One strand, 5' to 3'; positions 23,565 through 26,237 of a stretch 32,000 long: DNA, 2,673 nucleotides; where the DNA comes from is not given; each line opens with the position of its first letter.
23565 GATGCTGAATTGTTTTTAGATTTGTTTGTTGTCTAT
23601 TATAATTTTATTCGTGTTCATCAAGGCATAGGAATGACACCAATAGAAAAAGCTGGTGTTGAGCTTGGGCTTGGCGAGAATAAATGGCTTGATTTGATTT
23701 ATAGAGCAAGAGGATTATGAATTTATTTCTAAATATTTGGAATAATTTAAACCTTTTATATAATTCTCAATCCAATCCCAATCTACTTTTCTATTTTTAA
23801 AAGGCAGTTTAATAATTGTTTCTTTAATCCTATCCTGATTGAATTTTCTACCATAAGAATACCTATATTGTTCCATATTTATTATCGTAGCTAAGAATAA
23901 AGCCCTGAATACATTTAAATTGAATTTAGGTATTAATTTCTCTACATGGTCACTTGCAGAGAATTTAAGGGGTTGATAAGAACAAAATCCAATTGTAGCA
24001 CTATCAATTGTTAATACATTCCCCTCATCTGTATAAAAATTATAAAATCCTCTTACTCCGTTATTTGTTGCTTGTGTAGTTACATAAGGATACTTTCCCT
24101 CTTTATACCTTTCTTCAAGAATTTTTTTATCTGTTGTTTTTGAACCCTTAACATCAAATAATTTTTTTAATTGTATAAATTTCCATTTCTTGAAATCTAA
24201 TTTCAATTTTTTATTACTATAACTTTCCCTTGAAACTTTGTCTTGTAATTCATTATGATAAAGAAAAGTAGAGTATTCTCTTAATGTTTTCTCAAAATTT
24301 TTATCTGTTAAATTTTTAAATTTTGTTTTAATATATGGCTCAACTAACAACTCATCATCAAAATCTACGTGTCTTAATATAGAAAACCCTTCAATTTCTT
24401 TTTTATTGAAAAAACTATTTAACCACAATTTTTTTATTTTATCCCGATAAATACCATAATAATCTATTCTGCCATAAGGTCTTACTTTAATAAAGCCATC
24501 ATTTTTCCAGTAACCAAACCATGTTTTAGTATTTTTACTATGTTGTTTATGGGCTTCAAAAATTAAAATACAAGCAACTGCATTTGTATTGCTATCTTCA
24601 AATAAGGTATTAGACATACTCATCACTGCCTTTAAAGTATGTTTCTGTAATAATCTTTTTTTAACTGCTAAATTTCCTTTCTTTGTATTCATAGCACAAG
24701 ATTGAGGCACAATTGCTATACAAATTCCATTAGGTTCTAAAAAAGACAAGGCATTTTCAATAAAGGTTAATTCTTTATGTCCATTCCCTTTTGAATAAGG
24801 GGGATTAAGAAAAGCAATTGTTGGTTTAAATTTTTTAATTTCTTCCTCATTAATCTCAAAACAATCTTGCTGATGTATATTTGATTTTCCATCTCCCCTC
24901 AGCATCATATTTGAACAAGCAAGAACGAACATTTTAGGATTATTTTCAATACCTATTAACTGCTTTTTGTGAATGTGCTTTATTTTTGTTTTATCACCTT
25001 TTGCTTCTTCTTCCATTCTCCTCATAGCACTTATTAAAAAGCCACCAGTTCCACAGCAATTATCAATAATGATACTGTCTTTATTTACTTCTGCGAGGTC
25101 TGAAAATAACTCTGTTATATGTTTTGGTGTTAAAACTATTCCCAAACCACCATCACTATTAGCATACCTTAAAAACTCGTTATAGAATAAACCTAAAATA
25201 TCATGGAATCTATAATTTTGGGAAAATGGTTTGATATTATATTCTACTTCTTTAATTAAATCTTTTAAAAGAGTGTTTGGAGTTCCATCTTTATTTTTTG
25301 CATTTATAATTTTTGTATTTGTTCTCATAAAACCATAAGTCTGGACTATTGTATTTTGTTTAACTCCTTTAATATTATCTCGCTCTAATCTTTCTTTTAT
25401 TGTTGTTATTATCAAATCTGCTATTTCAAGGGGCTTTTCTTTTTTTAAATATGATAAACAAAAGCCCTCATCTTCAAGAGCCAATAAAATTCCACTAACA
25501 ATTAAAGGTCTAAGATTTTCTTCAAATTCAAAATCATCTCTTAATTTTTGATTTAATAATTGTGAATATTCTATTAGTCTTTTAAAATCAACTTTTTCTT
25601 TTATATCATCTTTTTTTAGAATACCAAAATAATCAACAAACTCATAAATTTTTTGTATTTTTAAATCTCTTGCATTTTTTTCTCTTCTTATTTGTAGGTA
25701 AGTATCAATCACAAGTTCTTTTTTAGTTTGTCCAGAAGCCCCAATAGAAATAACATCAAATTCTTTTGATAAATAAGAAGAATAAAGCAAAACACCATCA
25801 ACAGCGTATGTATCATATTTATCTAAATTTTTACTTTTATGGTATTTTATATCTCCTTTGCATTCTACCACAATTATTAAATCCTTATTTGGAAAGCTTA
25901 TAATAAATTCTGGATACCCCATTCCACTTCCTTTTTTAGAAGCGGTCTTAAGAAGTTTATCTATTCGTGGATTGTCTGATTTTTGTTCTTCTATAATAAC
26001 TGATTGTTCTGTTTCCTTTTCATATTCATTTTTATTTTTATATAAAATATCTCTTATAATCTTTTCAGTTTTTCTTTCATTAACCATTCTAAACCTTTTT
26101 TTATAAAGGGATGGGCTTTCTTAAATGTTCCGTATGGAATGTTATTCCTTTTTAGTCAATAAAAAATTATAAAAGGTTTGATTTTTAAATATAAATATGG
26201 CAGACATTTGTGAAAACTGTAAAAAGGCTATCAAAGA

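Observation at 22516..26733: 4.2-kb cargo-carrying transposon: 24-bp perfect inverted repeats enclose an IS6-type transposase, an R-M-S enzyme and three small Zn-protein genes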

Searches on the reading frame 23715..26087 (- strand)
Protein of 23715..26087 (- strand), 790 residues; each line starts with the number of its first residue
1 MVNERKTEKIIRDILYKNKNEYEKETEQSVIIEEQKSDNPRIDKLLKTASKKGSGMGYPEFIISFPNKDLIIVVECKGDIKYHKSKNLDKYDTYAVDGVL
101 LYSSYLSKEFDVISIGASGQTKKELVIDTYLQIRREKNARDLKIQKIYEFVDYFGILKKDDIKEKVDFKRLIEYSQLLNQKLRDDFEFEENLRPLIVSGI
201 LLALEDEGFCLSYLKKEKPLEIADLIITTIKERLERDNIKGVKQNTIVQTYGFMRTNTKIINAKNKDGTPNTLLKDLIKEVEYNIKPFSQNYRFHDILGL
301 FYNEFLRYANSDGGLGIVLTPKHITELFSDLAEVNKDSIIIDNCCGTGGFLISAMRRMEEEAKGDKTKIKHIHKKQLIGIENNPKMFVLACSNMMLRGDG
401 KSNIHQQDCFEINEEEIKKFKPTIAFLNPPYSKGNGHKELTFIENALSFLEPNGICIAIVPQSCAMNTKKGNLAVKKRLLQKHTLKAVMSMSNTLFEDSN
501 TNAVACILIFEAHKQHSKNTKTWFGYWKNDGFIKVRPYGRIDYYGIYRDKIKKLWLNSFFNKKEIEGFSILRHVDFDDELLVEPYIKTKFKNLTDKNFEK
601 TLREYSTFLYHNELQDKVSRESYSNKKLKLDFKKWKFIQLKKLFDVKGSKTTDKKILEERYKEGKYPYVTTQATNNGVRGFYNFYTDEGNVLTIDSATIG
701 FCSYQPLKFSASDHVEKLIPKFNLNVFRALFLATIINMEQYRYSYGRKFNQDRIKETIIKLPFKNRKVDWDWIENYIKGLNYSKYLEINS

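Call 4: search_protein_families(library=pfam, proteins=[window:23715-26087:-], max_evalue=0.01)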
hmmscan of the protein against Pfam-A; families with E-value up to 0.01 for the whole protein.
window:23715-26087:- (790 aa): 5 families
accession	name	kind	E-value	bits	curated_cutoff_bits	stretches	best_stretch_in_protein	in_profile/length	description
PF02384.22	N6_Mtase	-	9.2e-28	97.9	20.4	1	295-524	3-243/311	N-6 DNA Methylase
PF01420.25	Methylase_S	-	1.6e-18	67.9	22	1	633-785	2-163/168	Type I restriction modification DNA specificity domain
PF01170.24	UPF0020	-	0.00042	20.5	22.3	1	329-436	21-136/197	RMKL-like, methyltransferase domain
PF03602.21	Cons_hypoth95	-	0.0089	16.1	24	0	327-473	32-165/182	Conserved hypothetical protein 95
PF07669.17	Eco57I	-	0.0099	16.4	25.3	1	433-493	107-168/171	Eco57I restriction-modification methylase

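Call 25: search_solved_structures(query=window:23715-26087:-, max_evalue=0.01)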
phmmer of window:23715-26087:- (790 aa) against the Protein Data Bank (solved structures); distinct sequences matched with E-value up to 0.01: 7.
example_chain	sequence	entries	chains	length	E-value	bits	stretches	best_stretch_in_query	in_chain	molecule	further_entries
2okc_A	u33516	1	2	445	9.3e-13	50.4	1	295-527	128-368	Type I restriction enzyme StySJI M protein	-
5ybb_A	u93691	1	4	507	2.2e-08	35.9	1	275-510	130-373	Type I restriction-modification system methyltransferase subunit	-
3ufb_A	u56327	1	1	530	2.9e-07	32.2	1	273-432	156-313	Type I restriction-modification system methyltransferase subunit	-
7vru_B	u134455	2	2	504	3.4e-05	25.3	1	264-437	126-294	Site-specific DNA-methyltransferase (adenine-specific)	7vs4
7vru_A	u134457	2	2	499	6.2e-05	24.5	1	265-434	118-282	Site-specific DNA-methyltransferase (adenine-specific)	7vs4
2y7c_B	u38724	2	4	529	0.00033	22.1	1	296-498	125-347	TYPE I RESTRICTION ENZYME ECOKI M PROTEIN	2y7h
2ar0_A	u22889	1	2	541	0.00035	22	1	296-498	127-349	Type I restriction enzyme EcoKI M protein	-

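Call 31: search_protein_families(library=ncbifam, proteins=[window:23715-26087:-], max_evalue=0.01)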
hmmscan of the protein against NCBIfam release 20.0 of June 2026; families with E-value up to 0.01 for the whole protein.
window:23715-26087:- (790 aa): 3 families
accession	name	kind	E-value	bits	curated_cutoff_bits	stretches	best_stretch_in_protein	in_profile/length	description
NF047738.1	antiphage_MADS2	equivalog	9.7e-12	44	720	1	296-418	292-429/654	methylation-associated defense system DNA methyltransferase MAD2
TIGR03534.1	RF_mod_PrmC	equivalog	0.0015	18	199.1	1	318-438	66-173/253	peptide chain release factor N(5)-glutamine methyltransferase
TIGR01177.1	TIGR01177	hypoth_equivalog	0.0027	17.1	316.55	1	325-354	171-200/330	TIGR01177 family methyltransferase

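Call 33: find_encoding_contigs(protein=window:23715-26087:-, flank=6000, max_places=8)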
Protein window:23715-26087:- (790 aa): 1 contig read that carries it; 1 place shown.
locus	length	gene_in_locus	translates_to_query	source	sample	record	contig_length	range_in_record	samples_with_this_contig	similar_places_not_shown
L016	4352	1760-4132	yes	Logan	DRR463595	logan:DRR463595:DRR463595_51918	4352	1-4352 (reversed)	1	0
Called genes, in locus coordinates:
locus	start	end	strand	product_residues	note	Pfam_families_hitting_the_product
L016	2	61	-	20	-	?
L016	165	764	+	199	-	PF01949:Endo_dU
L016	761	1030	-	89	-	PF22665:WHD_DUF6293 (faint)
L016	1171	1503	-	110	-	-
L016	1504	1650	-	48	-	PF06467:zf-FCS (weak)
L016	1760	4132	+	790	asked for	PF02384:N6_Mtase, PF01420:Methylase_S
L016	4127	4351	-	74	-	?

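Call 48: find_homologous_proteins(query=window:23715-26087:-, max_evalue=1e-10)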
Query window:23715-26087:- (790 aa): 7678 proteins with E <= 1e-10 among 8000 candidates; the best 120 are listed.
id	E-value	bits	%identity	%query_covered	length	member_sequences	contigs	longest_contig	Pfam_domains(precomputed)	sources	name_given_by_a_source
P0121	0.0e+0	1784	100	100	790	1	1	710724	PF02384.23,PF01420.26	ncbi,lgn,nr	ncbi:MAG: N-6 DNA methylase [Candidatus Pacearchaeota archaeon]|nr:MAG: N-6 DNA methylase [Candidatu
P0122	0.0e+0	1516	84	100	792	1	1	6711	PF02384.23,PF01420.26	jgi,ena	-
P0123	0.0e+0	1464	81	100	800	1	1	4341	PF02384.23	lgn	-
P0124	0.0e+0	1416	78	100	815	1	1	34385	PF02384.23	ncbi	-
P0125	0.0e+0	1411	78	100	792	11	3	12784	PF02384.23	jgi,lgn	jgi:type I restriction enzyme M protein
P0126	0.0e+0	1406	79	97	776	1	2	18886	PF02384.23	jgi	jgi:hypothetical protein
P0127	0.0e+0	1385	77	99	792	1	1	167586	PF02384.23,PF01420.26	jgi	jgi:16S rRNA G966 N2-methylase RsmD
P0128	0.0e+0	1368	75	99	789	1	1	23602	PF02384.23,PF01420.26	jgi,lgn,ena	-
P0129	0.0e+0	1364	75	100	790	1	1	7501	PF02384.23,PF01420.26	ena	-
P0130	0.0e+0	1361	75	100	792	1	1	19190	PF02384.23,PF01420.26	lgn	-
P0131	0.0e+0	1336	74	100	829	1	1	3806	PF02384.23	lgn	-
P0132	0.0e+0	1331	73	100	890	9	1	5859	PF02384.23,PF01420.26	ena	-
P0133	0.0e+0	1330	73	100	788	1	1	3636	PF02384.23,PF01420.26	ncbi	-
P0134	0.0e+0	1326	73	100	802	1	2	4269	PF02384.23,PF01420.26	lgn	-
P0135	0.0e+0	1325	73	100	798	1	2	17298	PF02384.23,PF01420.26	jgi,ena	-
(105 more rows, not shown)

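Call 59: find_encoding_contigs(protein=P0122, flank=6000, max_places=3)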
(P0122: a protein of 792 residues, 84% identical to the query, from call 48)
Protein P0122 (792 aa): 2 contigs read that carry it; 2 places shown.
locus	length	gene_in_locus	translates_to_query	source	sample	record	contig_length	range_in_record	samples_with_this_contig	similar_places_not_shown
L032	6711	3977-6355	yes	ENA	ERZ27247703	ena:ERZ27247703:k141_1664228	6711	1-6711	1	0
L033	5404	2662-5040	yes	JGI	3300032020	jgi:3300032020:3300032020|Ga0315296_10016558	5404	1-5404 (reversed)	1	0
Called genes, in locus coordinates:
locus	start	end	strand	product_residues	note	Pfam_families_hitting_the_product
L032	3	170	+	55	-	?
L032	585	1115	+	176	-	-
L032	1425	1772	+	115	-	-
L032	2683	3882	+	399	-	PF24624:Int_N, PF00589:Phage_integrase, PF22823:MrpR_C_cat (faint)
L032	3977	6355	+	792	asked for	PF02384:N6_Mtase, PF01420:Methylase_S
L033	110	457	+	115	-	-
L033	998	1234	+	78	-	-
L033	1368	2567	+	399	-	PF24624:Int_N, PF00589:Phage_integrase, PF22823:MrpR_C_cat (faint)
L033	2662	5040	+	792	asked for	PF02384:N6_Mtase, PF01420:Methylase_S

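Call 60: predict_structure(alignment_id=A2)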
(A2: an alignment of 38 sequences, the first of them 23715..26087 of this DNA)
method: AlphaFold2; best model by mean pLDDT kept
length: 790 residues; sequences in the alignment: 38
mean_pLDDT: 85.5   pTM: 0.75
mean pLDDT of the five models: 85.5, 84.6, 82.6, 79.6, 77.4
residues with pLDDT >= 90: 324; 70-90: 388; 50-70: 73; < 50: 5
segments of 3 or more residues with pLDDT < 50: none
pLDDT, mean of each block of 10 residues (from residue 1): 79 94 83 90 86 73 87 93 92 92 92 94 92 90 91 82 78 86 86 89 88 89 93 86 89 87 84 91 75 66 79 61 90 96 87 92 89 91 86 82 85 90 87 67 93 95 79 90 95 71 81 94 90 73 87 91 87 91 83 89 82 56 87 91 91 86 84 71 92 74 89 88 94 87 59 85 94 95 78
secondary structure, 60 per line:
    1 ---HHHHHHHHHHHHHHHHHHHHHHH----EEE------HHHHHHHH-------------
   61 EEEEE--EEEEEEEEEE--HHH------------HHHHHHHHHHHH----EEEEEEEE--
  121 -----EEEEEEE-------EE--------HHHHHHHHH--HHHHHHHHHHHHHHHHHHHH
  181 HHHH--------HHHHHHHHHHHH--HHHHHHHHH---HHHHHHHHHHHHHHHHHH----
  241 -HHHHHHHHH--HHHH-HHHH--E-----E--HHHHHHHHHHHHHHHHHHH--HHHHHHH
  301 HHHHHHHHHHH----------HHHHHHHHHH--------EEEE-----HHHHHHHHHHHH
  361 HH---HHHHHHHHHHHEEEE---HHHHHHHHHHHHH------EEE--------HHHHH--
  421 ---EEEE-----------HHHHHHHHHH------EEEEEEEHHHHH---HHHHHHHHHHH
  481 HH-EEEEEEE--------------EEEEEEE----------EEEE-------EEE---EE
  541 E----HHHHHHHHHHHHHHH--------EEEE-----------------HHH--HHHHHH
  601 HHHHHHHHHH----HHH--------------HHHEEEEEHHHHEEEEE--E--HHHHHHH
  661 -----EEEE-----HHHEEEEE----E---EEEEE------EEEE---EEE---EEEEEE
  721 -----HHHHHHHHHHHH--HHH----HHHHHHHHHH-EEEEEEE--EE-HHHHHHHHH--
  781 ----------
elements in order (helices of 4 or more, strands of 3 or more residues): H4-26 E31-33 H40-47 E61-65 E68-77 H95-106 E111-118 E126-132 H150-158 H161-184 H193-204 H207-215 H219-236 H242-250 H253-256 H258-261 H273-291 H294-311 H322-331 E340-343 H349-362 H366-376 E377-380 H384-396 E403-405 H414-418 E424-427 H439-448 E455-461 H462-466 H470-482 E484-490 E505-511 E522-525 E533-535 E539-541 H546-560 E569-572 H595-610 E635-639 H640-643 E644-648 H654-660 E666-669 E678-682 E691-695 E702-705 E709-711 E715-720 H726-737 H747-756 E758-764 H770-778

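Call 62: fold_search(model_id=the predicted structure, library=pdb)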
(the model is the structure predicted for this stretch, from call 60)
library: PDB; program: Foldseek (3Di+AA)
matches with E <= 10: 1495; with E <= 0.001: 462
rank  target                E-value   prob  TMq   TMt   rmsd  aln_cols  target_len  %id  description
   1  7eew_A                5.6e-18  1.00  0.29  0.37  28.0       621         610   14  Crystal structure of the intact MTase from Vibrio vulnificus YJ016 in complex with the DNA-mimicking Ocr protein and t (released 2022-03-23)
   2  3s1s                  6.2e-18  1.00  0.32  0.30  17.8       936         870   12  Characterization and crystal structure of the type IIG restriction endonuclease BpuSI (released 2011-07-13)
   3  2okc_A                3.0e-17  1.00  0.39  0.69   5.4       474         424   18  Crystal structure of Type I restriction enzyme StySJI M protein (NP_813429.1) from Bacteroides thetaiotaomicron VPI-54 (released 2007-01-30)
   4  2okc_B                9.9e-17  1.00  0.40  0.70   5.9       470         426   19  Crystal structure of Type I restriction enzyme StySJI M protein (NP_813429.1) from Bacteroides thetaiotaomicron VPI-54 (released 2007-01-30)
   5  5ybb_A                5.5e-16  1.00  0.41  0.63  12.8       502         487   17  Structural basis underlying complex assembly andconformational transition of the type I R-M system (released 2017-11-29)
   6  3lkd_A                9.7e-15  1.00  0.37  0.59   8.7       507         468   17  Crystal Structure of the type I restriction-modification system methyltransferase subunit from Streptococcus thermophi (released 2010-02-09)
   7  2y7c_B                1.4e-14  1.00  0.38  0.54   6.1       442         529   17  Atomic model of the Ocr-bound methylase complex from the Type I restriction-modification enzyme EcoKI (M2S1). Based on (released 2011-02-09)
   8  7vru_A                1.7e-14  1.00  0.37  0.56   9.9       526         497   16  Crystal structure of PacII_M1M2S-DNA-SAH complex (released 2022-11-30)
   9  3lkd_B                2.8e-14  1.00  0.38  0.60   8.4       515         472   16  Crystal Structure of the type I restriction-modification system methyltransferase subunit from Streptococcus thermophi (released 2010-02-09)
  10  7lni_A                4.9e-14  1.00  0.32  0.43  11.8       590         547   14  SeMet CamA Adenine Methyltransferase Complexed to Cognate Substrate DNA (released 2021-05-19)
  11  3ufb                  6.7e-14  1.00  0.31  0.48   5.7       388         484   14  Crystal structure of a modification subunit of a putative type I restriction enzyme from Vibrio vulnificus YJ016 (released 2012-11-07)
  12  8vpg_A                8.7e-14  1.00  0.31  0.42  12.3       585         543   14  CamA Adenine Methyltransferase Complexed to Cognate Substrate DNA and Containing Quinoline-based SGI-1027 Analog 455 (released 2024-09-25)
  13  7vs4_A                1.0e-13  1.00  0.37  0.56   9.9       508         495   17  Crystal structure of PacII_M1M2S-DNA(m6A)-SAH complex (released 2022-11-30)
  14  8w2p_A                1.2e-13  1.00  0.33  0.29  17.0       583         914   16  BsaXI-DNA complex I (released 2024-10-30)
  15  7vs4_B                1.6e-13  1.00  0.36  0.53  10.4       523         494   15  Crystal structure of PacII_M1M2S-DNA(m6A)-SAH complex (released 2022-11-30)
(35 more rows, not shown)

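Call 76: search_protein_families(library=padloc, proteins=[window:23715-26087:-], max_evalue=0.001)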
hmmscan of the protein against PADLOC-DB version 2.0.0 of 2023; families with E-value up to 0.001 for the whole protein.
window:23715-26087:- (790 aa): 26 families (the best 25 are shown)
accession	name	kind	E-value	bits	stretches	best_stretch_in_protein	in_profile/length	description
PDLC03608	REase_MTase_IIG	-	1.4e-129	431.5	1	2-613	6-613/614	Type IIG restriction enzyme-methyltransferase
PDLC03602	REase_MTase_IIG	-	3.9e-65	218.7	1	29-610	20-619/637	Type IIG restriction enzyme-methyltransferase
PDLC03616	REase_MTase_IIG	-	2.9e-50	169.4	1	91-535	116-616/721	Type IIG restriction enzyme-methyltransferase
PDLC03619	REase_MTase_IIG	-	2.4e-42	143.3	1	386-609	1-245/274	Type IIG restriction enzyme-methyltransferase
PDLC03021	MTase_I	-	4.5e-37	126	1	270-533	121-395/491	Type I methyltransferase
PDLC04134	mad2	-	4e-26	89.9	1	271-552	231-469/492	mads_2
PDLC03025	MTase_I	-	1.1e-19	68.6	1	271-524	119-380/569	Type I methyltransferase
PDLC03031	MTase_I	-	5.5e-18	62.6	1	270-439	138-303/834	Type I methyltransferase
PDLC03026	MTase_I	-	1.3e-16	58.8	1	274-523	103-368/487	Type I methyltransferase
PDLC03591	Specificity_II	-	4.9e-13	46.8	1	637-779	9-153/341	Type II specificity subunit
PDLC03218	MTase_II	-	5.9e-13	46.2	1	297-411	247-360/532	Type II methyltransferase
PDLC03029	MTase_I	-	1e-11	42.1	1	318-433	179-293/661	Type I methyltransferase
PDLC03018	MTase_I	-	3.1e-11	40.4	2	293-371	285-362/749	Type I methyltransferase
PDLC03030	MTase_I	-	7.4e-11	39.2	1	298-413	313-437/670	Type I methyltransferase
PDLC03036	MTase_I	-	4.1e-09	33.4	1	274-524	173-440/635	Type I methyltransferase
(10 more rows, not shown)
